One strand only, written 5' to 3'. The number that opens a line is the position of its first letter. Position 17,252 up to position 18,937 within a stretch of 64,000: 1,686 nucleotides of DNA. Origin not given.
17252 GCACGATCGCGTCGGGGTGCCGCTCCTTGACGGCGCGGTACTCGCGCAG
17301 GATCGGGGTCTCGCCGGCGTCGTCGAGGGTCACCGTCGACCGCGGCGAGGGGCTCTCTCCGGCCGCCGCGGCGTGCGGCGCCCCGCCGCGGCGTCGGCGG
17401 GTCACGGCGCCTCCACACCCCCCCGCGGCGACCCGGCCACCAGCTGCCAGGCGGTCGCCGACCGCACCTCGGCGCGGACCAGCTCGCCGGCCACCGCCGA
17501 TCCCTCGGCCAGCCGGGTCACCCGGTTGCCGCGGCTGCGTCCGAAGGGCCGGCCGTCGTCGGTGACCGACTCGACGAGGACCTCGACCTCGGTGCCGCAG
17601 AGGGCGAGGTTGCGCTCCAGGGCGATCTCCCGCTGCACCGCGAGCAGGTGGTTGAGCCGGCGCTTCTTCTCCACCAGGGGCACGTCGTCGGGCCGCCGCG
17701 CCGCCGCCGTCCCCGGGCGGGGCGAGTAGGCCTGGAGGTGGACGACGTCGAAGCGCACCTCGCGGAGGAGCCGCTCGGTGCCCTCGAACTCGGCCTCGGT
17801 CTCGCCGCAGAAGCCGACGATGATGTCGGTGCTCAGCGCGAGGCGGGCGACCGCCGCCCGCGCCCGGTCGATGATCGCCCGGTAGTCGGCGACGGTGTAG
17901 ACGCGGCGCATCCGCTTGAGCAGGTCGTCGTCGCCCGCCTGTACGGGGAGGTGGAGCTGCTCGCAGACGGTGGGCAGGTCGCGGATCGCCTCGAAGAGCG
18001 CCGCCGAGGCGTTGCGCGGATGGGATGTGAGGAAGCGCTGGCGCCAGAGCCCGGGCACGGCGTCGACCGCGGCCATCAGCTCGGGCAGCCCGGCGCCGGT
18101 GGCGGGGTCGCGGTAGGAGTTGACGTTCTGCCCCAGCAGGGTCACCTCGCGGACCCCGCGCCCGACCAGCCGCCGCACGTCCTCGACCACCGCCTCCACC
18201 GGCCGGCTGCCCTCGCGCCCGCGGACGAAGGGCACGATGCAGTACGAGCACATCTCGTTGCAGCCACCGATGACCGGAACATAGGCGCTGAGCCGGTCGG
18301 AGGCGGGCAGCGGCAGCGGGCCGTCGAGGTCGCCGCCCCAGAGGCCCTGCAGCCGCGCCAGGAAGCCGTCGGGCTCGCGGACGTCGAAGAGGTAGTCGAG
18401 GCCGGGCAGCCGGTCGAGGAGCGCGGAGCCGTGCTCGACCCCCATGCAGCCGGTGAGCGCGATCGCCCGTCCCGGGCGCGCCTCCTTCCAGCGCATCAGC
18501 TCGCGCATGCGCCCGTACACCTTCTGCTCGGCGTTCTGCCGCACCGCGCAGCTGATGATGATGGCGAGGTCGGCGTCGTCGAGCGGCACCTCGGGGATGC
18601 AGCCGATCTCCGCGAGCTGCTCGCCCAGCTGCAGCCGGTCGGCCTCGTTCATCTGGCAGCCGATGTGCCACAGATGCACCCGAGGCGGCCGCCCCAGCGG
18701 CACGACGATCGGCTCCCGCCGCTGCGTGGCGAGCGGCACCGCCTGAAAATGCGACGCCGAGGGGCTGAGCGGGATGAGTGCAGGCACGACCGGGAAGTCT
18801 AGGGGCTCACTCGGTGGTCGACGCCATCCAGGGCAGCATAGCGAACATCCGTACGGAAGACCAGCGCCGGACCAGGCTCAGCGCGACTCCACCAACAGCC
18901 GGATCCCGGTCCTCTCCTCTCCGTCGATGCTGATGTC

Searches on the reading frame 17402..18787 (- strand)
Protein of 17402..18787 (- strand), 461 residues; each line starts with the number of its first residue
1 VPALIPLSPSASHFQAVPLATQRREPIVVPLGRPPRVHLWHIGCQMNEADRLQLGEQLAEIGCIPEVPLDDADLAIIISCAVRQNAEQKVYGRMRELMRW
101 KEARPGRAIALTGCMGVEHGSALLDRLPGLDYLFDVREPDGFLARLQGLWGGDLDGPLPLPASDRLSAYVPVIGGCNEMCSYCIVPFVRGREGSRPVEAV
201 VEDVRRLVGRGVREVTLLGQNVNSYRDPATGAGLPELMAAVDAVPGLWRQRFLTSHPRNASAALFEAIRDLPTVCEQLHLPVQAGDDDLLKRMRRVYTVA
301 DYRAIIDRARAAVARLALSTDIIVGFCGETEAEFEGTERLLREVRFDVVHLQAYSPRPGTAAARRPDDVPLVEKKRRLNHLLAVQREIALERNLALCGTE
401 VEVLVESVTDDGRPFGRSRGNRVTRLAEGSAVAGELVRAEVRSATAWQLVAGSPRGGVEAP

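Call 31: search_protein_families(library=pfam, proteins=[window:17402-18787:-], max_evalue=0.00001)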
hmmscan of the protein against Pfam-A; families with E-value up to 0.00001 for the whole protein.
window:17402-18787:- (461 aa): 2 families
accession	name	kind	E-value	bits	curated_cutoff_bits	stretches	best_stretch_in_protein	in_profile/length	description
PF04055.27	Radical_SAM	-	4.3e-24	86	29.5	1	171-341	2-166/166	Radical SAM superfamily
PF00919.26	UPF0004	-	1.6e-17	63.7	27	1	36-134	1-97/98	Uncharacterized protein family UPF0004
